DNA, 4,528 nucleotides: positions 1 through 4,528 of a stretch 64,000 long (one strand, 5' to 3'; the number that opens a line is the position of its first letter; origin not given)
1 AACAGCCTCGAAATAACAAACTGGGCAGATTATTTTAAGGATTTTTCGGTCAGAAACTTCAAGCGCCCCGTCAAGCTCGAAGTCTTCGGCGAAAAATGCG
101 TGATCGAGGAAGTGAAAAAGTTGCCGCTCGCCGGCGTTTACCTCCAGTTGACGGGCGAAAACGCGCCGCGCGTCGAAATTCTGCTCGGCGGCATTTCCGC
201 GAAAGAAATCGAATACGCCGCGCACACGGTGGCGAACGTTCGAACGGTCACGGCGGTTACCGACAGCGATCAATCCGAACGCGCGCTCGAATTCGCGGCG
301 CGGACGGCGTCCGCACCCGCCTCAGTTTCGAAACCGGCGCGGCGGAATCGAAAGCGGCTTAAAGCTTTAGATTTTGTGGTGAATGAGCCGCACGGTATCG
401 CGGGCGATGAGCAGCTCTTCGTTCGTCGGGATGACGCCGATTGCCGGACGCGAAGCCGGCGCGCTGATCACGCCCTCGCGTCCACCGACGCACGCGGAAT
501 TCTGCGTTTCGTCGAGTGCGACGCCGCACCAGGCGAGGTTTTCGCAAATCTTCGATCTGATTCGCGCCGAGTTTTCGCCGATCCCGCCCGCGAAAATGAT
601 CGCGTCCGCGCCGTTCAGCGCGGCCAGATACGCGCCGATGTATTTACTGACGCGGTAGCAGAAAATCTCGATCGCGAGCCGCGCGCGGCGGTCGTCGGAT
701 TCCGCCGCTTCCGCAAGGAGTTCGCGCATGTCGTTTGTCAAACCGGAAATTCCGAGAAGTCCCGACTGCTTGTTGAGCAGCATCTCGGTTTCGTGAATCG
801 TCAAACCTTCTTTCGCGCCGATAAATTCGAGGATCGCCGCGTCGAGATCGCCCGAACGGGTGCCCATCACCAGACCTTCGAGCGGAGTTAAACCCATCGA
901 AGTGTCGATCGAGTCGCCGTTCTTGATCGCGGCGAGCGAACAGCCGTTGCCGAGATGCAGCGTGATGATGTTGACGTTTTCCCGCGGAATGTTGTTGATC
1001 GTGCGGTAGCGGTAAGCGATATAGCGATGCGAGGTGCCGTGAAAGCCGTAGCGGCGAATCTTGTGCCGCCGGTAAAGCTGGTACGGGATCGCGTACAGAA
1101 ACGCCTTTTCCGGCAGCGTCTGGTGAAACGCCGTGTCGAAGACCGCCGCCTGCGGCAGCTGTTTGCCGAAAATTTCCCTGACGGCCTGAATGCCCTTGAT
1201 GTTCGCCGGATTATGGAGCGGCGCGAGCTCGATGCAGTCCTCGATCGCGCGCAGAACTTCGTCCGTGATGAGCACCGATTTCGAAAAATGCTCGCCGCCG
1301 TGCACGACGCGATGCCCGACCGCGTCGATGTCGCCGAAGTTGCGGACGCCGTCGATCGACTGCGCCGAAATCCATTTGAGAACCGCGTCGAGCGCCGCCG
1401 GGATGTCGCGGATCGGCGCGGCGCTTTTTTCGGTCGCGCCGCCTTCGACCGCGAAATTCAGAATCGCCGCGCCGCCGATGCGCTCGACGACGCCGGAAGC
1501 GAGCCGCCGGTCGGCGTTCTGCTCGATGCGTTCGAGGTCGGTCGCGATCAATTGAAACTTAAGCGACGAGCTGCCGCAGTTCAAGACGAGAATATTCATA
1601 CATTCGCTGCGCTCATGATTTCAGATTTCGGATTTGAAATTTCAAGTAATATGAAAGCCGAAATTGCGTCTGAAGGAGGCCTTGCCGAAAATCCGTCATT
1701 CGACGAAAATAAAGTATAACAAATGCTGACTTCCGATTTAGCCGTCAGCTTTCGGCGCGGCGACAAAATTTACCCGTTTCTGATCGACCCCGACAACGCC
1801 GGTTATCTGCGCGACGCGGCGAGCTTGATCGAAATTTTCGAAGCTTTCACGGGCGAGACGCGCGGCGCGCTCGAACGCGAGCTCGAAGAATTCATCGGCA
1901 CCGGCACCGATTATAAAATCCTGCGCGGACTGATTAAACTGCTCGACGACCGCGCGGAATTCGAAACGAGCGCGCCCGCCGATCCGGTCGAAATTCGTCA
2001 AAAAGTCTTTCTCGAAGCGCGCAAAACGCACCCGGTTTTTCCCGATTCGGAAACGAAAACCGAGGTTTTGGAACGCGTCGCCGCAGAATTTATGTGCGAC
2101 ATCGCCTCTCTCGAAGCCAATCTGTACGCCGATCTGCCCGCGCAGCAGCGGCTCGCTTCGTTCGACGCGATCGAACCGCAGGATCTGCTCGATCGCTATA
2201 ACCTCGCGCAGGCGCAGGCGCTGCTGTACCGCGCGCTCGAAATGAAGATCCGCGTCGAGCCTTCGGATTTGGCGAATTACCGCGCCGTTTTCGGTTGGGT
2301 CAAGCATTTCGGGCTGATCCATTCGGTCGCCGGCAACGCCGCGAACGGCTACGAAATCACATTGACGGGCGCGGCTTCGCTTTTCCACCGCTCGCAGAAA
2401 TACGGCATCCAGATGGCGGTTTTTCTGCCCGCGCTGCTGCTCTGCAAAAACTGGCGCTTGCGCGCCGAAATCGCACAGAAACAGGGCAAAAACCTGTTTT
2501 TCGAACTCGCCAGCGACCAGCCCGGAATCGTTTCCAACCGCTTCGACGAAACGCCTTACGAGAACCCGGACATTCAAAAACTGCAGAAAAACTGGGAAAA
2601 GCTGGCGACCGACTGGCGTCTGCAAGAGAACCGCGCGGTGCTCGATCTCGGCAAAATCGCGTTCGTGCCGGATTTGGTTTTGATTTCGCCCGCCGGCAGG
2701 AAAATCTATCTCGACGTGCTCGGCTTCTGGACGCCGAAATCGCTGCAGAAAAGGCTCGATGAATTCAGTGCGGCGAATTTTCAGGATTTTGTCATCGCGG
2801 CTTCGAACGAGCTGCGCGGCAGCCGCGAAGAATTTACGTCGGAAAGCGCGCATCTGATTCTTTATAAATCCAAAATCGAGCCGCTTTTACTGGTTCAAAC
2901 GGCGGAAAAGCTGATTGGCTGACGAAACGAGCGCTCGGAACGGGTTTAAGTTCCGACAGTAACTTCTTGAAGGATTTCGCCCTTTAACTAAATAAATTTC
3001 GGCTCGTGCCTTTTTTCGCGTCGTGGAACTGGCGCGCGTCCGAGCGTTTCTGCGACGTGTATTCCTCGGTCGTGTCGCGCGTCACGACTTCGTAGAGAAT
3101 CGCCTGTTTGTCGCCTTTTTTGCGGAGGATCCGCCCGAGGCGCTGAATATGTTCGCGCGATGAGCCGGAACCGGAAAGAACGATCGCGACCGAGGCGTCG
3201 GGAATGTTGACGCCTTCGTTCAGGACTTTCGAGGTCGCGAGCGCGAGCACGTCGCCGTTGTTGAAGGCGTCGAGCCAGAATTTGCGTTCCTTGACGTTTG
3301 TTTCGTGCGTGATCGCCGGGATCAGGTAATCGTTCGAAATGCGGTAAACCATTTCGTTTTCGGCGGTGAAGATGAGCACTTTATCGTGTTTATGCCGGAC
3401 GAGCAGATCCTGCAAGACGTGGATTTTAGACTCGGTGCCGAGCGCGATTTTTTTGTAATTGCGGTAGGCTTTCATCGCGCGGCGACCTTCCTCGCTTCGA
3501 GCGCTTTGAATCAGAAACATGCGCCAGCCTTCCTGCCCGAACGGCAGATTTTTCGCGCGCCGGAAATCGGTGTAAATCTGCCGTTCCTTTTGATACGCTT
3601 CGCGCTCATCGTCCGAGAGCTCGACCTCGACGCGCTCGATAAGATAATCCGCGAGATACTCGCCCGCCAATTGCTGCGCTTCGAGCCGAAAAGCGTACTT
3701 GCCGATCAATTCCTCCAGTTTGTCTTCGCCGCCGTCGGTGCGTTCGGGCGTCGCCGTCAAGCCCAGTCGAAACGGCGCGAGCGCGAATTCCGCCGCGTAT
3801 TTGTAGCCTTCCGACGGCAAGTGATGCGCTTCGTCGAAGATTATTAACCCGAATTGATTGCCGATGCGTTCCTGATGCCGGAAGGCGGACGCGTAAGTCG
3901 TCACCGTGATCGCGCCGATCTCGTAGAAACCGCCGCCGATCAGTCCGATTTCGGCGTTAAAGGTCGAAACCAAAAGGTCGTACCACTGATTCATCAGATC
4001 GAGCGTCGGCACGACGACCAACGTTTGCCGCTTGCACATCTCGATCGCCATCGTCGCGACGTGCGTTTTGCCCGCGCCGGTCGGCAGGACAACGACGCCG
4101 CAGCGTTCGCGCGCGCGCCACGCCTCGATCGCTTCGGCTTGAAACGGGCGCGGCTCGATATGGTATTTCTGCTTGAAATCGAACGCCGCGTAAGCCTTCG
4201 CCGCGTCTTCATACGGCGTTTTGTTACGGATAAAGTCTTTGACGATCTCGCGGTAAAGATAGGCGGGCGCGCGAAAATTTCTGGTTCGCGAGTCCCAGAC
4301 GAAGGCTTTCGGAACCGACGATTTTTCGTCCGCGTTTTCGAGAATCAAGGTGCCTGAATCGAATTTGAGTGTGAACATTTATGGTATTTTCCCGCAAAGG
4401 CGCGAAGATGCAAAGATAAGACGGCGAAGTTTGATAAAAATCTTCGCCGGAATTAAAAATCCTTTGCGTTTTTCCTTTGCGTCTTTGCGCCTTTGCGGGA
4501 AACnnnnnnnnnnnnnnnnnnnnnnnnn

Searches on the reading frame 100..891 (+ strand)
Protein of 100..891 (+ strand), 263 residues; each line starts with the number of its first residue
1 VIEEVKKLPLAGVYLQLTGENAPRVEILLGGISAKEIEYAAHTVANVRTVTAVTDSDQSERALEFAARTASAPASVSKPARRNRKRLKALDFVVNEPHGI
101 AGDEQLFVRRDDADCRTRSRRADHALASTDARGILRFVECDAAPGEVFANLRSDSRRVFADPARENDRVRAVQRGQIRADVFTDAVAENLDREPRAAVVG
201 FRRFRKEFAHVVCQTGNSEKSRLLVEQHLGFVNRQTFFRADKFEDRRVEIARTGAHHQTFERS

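Call 83: search_protein_families(library=pfam, proteins=[window:100-891:+], max_evalue=0.01)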
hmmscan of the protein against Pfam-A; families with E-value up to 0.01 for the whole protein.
window:100-891:+ (263 aa): 0 families

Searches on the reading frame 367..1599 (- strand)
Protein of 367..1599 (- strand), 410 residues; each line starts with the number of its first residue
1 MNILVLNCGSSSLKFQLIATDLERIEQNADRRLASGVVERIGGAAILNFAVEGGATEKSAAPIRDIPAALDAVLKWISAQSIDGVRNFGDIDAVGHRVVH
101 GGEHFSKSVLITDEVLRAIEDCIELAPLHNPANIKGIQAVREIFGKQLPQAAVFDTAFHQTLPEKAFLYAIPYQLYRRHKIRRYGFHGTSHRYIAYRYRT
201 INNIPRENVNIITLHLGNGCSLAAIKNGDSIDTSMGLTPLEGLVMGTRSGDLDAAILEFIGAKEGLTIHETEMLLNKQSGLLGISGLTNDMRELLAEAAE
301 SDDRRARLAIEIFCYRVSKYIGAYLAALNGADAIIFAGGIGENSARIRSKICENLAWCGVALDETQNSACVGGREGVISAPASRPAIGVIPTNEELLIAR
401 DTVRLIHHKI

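Call 83: search_protein_families(library=pfam, proteins=[window:367-1599:-], max_evalue=0.01)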
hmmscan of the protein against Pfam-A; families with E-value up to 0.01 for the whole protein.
window:367-1599:- (410 aa): 1 family
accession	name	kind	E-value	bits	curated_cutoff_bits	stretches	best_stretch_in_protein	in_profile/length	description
PF00871.23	Acetate_kinase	-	2.1e-147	491.3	22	1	3-400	2-392/392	Acetokinase family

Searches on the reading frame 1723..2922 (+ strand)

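Call 83: search_protein_families(library=pfam, proteins=[window:1723-2922:+], max_evalue=0.01)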
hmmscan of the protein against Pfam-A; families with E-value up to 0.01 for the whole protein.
window:1723-2922:+ (399 aa): 1 family
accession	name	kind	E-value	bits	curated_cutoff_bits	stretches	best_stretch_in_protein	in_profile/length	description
PF05626.16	DUF790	-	4.4e-108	361.9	28.8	1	1-388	1-381/387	Protein of unknown function (DUF790)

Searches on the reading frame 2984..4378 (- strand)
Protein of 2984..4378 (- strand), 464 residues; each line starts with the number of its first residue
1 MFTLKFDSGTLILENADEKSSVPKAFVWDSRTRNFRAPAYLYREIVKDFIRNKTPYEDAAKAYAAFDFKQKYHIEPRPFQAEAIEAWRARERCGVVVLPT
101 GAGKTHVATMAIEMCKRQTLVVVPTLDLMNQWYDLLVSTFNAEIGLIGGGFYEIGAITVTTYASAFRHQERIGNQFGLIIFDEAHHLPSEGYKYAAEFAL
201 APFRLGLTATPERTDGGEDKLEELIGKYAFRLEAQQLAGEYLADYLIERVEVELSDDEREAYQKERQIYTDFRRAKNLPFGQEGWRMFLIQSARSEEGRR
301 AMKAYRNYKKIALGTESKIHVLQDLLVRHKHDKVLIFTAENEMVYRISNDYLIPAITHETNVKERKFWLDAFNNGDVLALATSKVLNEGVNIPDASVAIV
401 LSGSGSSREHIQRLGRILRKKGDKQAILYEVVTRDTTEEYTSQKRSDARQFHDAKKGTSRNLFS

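Call 83: search_protein_families(library=pfam, proteins=[window:2984-4378:-], max_evalue=0.01)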
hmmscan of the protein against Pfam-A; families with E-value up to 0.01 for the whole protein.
window:2984-4378:- (464 aa): 7 families
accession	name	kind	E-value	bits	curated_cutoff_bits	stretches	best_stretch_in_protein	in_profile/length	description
PF04851.21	ResIII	-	1.3e-29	103.7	22.5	1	74-213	2-164/164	Type III restriction enzyme, res subunit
PF16203.11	ERCC3_RAD25_C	-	2e-16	60.5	27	1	318-446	45-182/248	ERCC3/RAD25/XPB C-terminal helicase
PF00271.37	Helicase_C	-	4.1e-16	59.7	23.5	1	318-420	2-109/110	Helicase conserved C-terminal domain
PF18458.6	XPB_DRD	-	9.1e-16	57.9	26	1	4-60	1-57/57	Xeroderma pigmentosum group B helicase damage recognition domain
PF00270.35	DEAD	-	1.1e-13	51.7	26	1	77-213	1-162/167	DEAD/DEAH box helicase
PF13401.12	AAA_22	-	3.1e-05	24.7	27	1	90-194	4-103/130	AAA domain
PF01695.23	IstB_IS21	-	0.0014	18.6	24.1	1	60-121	61-123/238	IstB-like ATP binding protein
